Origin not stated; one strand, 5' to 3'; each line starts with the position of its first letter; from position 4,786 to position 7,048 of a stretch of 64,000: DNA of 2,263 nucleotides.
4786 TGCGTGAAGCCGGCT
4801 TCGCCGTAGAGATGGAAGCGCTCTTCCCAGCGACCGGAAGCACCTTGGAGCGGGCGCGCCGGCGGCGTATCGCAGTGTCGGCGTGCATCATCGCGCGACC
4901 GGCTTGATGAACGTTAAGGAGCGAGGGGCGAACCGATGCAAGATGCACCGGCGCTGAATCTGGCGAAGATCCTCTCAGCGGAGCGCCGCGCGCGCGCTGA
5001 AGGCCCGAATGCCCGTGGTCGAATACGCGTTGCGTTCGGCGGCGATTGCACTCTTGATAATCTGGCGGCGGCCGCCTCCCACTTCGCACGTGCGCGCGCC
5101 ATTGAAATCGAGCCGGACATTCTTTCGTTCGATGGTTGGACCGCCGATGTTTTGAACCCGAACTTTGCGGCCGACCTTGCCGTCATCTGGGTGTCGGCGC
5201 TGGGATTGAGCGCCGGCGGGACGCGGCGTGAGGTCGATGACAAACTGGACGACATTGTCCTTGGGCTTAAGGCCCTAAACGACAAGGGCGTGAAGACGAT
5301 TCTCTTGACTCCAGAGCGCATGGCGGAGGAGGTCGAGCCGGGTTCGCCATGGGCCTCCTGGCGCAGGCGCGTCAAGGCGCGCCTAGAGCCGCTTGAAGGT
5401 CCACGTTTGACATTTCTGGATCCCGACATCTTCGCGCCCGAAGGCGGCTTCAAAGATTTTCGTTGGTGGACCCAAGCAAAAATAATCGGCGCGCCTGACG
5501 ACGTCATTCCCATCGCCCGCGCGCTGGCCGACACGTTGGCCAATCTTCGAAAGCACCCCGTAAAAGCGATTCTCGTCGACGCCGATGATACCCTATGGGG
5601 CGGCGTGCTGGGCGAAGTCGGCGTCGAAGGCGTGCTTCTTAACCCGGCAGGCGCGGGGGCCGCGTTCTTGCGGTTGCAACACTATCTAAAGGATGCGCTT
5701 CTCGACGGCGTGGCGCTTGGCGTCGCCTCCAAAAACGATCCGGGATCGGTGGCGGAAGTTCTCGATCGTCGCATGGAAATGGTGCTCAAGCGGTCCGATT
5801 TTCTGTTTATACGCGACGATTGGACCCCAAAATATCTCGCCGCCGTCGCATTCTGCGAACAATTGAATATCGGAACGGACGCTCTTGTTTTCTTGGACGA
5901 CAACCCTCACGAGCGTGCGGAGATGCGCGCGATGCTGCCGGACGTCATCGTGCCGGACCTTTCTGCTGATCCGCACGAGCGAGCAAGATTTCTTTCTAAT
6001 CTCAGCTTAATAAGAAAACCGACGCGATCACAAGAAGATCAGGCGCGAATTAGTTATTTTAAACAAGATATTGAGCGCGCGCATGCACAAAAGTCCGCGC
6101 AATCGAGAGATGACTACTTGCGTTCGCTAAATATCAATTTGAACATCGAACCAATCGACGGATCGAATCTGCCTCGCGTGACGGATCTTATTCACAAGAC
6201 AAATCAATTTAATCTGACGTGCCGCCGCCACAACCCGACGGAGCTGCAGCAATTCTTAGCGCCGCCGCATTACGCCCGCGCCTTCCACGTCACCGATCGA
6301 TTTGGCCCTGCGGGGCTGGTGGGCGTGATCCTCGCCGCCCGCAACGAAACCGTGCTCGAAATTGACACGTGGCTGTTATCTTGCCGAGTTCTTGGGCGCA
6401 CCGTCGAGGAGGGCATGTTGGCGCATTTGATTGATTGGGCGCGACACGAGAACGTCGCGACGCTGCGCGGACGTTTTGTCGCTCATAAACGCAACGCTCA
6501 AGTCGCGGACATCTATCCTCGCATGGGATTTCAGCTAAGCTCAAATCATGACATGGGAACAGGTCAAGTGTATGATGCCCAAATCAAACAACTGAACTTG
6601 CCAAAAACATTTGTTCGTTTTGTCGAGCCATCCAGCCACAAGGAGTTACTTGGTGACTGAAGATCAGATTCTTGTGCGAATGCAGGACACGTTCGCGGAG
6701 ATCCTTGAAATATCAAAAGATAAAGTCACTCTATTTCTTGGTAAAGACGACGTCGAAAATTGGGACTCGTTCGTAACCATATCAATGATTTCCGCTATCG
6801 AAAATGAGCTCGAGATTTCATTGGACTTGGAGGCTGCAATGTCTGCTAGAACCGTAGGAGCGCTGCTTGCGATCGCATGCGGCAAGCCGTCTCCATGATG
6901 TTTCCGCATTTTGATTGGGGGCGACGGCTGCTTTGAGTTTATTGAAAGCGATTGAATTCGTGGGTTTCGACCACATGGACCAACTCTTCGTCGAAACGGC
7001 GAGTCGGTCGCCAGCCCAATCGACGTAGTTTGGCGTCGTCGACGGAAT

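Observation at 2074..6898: FkbH-like enzyme, ACP and hot-dog dehydratase embedded in a dideoxy-aminosugar cassette: an unusual N-acyl decoration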

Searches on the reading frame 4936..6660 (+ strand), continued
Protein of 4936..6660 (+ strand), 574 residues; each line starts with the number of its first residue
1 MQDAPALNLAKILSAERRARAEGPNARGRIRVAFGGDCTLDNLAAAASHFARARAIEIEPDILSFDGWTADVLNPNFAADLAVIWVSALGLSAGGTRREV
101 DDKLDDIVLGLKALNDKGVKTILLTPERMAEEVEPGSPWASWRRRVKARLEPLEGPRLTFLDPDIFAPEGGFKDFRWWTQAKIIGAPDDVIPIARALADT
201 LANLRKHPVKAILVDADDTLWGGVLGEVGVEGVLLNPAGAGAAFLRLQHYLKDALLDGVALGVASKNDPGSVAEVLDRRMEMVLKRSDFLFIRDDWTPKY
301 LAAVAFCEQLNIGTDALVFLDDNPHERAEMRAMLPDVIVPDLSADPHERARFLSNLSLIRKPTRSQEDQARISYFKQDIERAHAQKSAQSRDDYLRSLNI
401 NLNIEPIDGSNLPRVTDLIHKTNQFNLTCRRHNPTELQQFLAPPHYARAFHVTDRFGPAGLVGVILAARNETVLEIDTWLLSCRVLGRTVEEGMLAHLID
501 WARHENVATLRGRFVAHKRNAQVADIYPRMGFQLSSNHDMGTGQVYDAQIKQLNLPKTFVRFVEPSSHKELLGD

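Call 85: fold_search(model_id=the predicted structure, library=pdb)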
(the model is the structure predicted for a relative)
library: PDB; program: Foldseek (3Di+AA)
matches with E <= 10: 1750; with E <= 0.001: 429
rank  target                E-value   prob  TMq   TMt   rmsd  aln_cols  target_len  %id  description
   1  3slr                  3.5e-26  1.00  0.53  0.78   4.1       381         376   25  Crystal structure of N-terminal part of the protein BF1531 from Bacteroides fragilis containing phosphatase domain compl (released 2011-07-20)
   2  5isv_B                2.3e-07  1.00  0.21  0.71   4.0       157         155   14  Crystal structure of the ribosomal-protein-S18-alanine N-acetyltransferase from Escherichia coli (released 2016-04-13)
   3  5isv_A                9.0e-07  1.00  0.21  0.71   6.6       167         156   14  Crystal structure of the ribosomal-protein-S18-alanine N-acetyltransferase from Escherichia coli (released 2016-04-13)
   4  3dr6_B                9.0e-07  1.00  0.20  0.59   5.9       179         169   14  Structure of yncA, a putative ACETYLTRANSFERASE from Salmonella typhimurium (released 2008-09-09)
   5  3dr8_A                9.5e-07  1.00  0.20  0.58   6.5       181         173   14  Structure of yncA, a putative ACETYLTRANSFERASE from Salmonella typhimurium with its cofactor Acetyl-CoA (released 2008-08-12)
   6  4h89                  1.0e-06  1.00  0.20  0.59   5.4       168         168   15  The Structure of a GCN5-Related N-Acetyltransferase from Kribbella flavida (released 2012-10-10)
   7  3dr8_B                1.3e-06  1.00  0.20  0.57   6.4       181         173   14  Structure of yncA, a putative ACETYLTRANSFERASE from Salmonella typhimurium with its cofactor Acetyl-CoA (released 2008-08-12)
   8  1vhs_A                1.3e-06  1.00  0.21  0.64   4.6       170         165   12  Crystal structure of a putative phosphinothricin N-acetyltransferase (released 2003-12-30)
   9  4jwp_A                1.5e-06  1.00  0.21  0.62   4.7       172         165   15  Crystal structure of Ribosomal-protein-alanine N-acetyltransferase from Brucella melitensis in complex with Acetyl CoA (released 2013-05-01)
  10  4j3g_D                1.6e-06  1.00  0.21  0.63   4.6       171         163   15  Crystal structure of Ribosomal-protein-alanine N-acetyltransferase from Brucella melitensis (released 2013-03-13)
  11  9mto_A                1.7e-06  1.00  0.21  0.75   3.8       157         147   13  Crystal structure of acetyltransferase CBU0801 from Coxiella burnetii (released 2025-01-22)
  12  3owc_B                1.7e-06  1.00  0.22  0.64   4.0       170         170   15  Crystal structure of GNAT superfamily protein PA2578 from Pseudomonas aeruginosa (released 2010-11-03)
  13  2cnm_A                1.8e-06  1.00  0.22  0.75   4.2       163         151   14  RimI - Ribosomal S18 N-alpha-protein acetyltransferase in complex with a bisubstrate inhibitor (Cterm-Arg-Arg-Phe-Tyr- (released 2007-05-22)
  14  4pv6_C                1.8e-06  1.00  0.21  0.72   3.8       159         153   13  Crystal Structure Analysis of Ard1 from Thermoplasma volcanium (released 2015-01-21)
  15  3eo4_D                2.0e-06  1.00  0.22  0.70   3.8       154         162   11  The crystal structure of a domain from Methanocaldococcus jannaschii DSM 2661 (released 2008-10-14)
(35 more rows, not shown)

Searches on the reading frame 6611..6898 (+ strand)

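Call 4: search_protein_families(library=pfam, proteins=[window:6611-6898:+], max_evalue=0.01)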
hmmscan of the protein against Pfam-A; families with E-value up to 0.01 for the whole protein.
window:6611-6898:+ (95 aa): 1 family
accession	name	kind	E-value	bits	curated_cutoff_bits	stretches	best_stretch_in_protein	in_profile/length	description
PF00550.31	PP-binding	-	0.00029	21.5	20.8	1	52-87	30-65/67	Phosphopantetheine attachment site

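Call 5: search_protein_families(library=ncbifam, proteins=[window:6611-6898:+], max_evalue=0.01)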
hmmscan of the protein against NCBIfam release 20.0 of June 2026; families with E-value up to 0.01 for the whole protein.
window:6611-6898:+ (95 aa): 2 families
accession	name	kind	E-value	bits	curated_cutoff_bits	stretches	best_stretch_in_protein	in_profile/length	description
NF002150.0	PRK00982.1-4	subfamily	1.3e-05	25.4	66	1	16-86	2-72/80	acyl carrier protein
NF002148.0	PRK00982.1-2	subfamily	0.0024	17.7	71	1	18-85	3-70/79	acyl carrier protein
